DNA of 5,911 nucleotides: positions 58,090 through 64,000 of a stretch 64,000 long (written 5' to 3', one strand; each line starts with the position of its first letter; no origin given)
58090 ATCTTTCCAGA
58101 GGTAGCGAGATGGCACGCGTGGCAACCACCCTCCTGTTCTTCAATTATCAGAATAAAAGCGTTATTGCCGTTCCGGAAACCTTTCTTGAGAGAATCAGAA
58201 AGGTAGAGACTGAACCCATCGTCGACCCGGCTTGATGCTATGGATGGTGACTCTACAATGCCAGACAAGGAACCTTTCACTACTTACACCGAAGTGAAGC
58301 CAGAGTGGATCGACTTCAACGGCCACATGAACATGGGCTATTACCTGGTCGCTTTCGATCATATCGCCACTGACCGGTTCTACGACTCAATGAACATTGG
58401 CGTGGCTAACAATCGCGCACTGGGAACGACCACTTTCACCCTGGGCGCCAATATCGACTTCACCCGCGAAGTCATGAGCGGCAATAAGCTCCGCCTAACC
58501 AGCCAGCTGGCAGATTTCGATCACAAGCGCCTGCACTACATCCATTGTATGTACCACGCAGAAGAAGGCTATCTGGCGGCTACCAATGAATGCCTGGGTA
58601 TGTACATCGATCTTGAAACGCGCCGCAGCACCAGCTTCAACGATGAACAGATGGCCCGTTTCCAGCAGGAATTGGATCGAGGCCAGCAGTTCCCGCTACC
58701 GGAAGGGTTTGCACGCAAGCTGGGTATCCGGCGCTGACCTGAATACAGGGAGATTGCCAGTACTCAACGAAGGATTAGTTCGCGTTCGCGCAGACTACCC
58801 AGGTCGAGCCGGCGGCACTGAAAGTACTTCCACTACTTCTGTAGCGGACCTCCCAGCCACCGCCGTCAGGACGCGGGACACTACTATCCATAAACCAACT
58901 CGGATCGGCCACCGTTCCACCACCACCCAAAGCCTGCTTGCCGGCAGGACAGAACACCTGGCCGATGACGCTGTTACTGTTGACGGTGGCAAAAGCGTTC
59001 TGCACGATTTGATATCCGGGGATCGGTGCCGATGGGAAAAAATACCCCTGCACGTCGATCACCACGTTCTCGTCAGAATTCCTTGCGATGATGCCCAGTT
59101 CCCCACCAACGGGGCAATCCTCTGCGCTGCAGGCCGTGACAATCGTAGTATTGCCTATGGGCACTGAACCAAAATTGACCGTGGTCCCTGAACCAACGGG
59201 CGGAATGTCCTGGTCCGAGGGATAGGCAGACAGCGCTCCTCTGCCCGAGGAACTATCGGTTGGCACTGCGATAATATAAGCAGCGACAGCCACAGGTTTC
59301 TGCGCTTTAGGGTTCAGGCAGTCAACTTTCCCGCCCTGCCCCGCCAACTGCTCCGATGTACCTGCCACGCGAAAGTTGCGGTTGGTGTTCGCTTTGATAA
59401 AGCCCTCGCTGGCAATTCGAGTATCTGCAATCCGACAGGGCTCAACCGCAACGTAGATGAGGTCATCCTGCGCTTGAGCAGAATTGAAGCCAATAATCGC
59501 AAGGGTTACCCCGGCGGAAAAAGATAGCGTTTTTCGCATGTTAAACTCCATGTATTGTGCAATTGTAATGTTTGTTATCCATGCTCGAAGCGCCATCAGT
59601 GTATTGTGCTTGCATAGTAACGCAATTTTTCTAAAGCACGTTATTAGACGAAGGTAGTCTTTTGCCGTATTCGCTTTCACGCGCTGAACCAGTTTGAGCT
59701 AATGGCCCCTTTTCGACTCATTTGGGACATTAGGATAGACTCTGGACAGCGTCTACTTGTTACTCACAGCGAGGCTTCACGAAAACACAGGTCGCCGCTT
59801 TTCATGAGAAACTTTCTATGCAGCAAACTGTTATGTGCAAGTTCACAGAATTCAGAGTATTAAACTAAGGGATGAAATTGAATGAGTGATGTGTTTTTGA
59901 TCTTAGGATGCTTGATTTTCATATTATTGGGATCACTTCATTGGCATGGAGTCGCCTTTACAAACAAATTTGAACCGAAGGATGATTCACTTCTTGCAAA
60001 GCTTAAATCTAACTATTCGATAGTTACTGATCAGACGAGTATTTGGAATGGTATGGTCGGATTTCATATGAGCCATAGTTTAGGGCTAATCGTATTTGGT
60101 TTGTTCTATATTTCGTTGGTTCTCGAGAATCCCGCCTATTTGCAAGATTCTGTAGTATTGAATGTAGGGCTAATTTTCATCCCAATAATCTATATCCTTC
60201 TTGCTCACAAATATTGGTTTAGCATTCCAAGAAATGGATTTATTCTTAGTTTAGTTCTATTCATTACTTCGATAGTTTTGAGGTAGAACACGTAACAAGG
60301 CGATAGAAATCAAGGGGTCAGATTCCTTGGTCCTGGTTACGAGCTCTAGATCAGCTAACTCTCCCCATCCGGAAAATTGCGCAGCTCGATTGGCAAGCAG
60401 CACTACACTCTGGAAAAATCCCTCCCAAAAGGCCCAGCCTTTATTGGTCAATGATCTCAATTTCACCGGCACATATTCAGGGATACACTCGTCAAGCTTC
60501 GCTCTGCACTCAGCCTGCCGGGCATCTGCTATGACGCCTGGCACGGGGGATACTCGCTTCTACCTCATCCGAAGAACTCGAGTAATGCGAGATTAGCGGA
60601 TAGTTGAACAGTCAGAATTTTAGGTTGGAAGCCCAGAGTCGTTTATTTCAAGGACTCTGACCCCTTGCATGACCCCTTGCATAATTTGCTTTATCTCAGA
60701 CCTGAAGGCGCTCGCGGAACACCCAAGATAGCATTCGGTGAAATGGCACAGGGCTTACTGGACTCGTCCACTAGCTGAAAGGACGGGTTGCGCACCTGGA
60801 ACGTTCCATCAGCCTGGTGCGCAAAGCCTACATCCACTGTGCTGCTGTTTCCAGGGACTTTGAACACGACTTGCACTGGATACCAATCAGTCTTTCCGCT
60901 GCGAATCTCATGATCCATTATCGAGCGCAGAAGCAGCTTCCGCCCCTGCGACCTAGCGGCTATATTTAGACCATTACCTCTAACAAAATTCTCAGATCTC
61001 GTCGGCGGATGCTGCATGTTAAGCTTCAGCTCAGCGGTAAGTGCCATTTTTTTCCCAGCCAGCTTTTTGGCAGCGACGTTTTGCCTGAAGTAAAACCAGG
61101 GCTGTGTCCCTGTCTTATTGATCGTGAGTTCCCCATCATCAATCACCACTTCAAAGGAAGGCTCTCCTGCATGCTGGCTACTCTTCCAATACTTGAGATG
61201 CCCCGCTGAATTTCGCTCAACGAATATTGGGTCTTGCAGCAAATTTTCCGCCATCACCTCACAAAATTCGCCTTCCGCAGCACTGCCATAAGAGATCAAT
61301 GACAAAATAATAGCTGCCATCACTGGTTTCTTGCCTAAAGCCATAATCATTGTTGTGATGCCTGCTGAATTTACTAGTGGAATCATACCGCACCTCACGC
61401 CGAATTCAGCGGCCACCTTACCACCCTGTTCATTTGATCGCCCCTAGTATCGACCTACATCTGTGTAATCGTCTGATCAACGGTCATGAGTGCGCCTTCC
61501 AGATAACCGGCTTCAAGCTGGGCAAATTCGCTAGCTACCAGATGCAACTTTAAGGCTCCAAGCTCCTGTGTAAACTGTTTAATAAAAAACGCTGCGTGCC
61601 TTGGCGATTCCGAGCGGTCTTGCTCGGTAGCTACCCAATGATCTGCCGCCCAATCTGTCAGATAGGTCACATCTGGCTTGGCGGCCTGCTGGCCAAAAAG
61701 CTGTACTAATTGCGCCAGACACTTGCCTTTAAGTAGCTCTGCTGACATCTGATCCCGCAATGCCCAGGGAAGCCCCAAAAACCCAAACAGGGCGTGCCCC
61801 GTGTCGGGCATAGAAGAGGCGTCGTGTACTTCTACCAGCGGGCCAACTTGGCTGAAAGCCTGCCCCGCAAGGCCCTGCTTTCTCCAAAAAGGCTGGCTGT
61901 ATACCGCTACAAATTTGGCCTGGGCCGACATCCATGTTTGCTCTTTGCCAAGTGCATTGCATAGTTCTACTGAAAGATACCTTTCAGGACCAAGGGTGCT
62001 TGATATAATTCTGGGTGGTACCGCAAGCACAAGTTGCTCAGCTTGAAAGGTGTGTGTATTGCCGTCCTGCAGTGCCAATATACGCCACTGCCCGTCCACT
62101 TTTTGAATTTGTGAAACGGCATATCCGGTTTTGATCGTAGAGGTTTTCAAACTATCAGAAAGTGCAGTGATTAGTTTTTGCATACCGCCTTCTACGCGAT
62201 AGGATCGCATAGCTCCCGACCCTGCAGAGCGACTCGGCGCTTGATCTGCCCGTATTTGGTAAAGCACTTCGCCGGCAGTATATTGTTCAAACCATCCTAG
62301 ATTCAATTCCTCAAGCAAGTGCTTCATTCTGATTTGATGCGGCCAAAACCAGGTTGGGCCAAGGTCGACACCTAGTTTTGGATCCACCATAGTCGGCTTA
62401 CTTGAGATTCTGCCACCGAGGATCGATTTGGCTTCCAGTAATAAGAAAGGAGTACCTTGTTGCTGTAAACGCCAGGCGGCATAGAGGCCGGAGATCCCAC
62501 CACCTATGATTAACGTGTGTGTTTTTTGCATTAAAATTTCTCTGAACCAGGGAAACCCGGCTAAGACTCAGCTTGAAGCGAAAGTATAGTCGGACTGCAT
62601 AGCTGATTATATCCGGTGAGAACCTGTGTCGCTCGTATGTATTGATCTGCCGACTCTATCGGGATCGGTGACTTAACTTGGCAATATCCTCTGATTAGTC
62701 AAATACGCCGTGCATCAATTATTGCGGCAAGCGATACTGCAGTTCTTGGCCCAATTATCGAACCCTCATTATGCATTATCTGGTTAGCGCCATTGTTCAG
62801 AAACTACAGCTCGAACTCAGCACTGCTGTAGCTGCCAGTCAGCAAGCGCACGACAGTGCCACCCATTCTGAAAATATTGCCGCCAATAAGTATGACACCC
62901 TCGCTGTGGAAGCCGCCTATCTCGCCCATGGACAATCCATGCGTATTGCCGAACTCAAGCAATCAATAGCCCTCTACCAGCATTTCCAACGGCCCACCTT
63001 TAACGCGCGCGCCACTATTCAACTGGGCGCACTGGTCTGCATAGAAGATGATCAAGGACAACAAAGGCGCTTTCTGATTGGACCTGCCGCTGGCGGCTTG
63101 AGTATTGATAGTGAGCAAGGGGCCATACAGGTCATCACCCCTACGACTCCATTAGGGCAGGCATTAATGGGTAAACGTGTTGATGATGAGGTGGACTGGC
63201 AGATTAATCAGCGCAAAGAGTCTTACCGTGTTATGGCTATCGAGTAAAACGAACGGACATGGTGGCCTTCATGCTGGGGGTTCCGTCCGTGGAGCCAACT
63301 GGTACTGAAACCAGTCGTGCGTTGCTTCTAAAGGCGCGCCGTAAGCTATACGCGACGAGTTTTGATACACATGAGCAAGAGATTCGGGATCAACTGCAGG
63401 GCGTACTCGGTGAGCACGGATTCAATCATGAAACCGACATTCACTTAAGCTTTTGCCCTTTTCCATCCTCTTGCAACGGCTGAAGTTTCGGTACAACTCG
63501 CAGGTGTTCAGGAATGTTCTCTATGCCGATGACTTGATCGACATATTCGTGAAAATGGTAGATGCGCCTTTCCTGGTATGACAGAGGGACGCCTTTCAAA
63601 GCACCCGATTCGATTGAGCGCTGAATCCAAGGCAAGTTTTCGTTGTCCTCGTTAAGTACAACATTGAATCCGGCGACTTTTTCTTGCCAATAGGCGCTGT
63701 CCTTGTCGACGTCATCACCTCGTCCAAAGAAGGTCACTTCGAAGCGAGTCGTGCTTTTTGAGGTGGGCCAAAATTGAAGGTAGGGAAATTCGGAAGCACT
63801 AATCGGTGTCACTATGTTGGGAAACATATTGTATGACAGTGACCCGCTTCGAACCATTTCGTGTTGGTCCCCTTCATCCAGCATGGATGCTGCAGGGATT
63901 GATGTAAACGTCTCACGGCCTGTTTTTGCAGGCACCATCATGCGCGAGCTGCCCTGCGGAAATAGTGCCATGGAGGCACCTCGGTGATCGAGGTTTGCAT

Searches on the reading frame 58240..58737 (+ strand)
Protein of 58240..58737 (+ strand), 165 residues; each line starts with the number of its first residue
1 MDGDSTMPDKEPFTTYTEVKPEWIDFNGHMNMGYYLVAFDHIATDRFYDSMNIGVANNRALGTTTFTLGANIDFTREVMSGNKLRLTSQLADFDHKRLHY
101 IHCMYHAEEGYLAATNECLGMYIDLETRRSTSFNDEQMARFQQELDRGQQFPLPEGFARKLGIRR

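Call 80: search_protein_families(library=pfam, proteins=[window:58240-58737:+], max_evalue=0.00001)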
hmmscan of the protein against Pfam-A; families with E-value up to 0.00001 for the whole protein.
window:58240-58737:+ (165 aa): 1 family
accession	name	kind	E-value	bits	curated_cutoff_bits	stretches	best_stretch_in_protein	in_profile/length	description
PF13279.12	4HBT_2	-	2.4e-27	96.2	25.5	1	19-141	1-122/122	Thioesterase-like superfamily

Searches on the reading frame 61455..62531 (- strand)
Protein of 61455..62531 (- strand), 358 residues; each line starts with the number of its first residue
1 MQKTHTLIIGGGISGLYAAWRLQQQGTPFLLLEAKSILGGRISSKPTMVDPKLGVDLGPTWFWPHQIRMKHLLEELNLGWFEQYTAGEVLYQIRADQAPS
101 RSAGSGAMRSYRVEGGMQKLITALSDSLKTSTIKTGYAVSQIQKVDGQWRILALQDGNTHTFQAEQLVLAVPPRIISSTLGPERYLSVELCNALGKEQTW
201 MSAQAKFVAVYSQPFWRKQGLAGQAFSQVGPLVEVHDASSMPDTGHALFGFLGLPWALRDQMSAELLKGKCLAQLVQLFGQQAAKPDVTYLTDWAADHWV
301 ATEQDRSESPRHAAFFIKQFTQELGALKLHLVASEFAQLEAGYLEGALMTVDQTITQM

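Call 80: search_protein_families(library=pfam, proteins=[window:61455-62531:-], max_evalue=0.00001)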
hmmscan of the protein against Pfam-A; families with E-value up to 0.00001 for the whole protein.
window:61455-62531:- (358 aa): 4 families
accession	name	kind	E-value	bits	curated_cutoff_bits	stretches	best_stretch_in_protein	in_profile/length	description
PF01593.30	Amino_oxidase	-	3.2e-32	112.8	19.8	2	110-349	195-433/443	Flavin containing amine oxidoreductase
PF13450.12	NAD_binding_8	-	2.3e-16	60.3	21.9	1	8-76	1-68/68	NAD(P)-binding Rossmann-like domain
PF01266.30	DAO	-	6.5e-06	26.3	27.9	0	7-41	3-37/353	FAD dependent oxidoreductase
PF03486.20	HI0933_like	-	9.1e-06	25.7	50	0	5-42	2-39/244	HI0933-like protein Rossmann domain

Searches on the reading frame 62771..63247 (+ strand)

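Call 80: search_protein_families(library=pfam, proteins=[window:62771-63247:+], max_evalue=0.00001)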
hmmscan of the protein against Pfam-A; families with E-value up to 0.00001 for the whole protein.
window:62771-63247:+ (158 aa): 1 family
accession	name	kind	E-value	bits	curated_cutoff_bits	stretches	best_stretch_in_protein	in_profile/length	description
PF01272.25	GreA_GreB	-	3e-12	46.8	26.9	1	82-158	5-76/77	Transcription elongation factor, GreA/GreB, C-term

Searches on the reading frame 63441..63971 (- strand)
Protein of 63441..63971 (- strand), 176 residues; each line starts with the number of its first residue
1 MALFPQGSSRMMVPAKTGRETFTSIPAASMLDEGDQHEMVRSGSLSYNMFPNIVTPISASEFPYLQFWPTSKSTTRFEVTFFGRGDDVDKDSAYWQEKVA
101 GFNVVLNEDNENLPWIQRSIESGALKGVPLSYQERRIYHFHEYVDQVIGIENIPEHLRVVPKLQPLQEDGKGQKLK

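Call 80: search_protein_families(library=pfam, proteins=[window:63441-63971:-], max_evalue=0.00001)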
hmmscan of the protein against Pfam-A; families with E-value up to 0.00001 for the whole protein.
window:63441-63971:- (176 aa): 1 family
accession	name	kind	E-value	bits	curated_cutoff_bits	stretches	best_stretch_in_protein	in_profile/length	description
PF00848.25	Ring_hydroxyl_A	-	8.9e-16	58.8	24.9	1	36-148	91-206/208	Ring hydroxylating alpha subunit (catalytic domain)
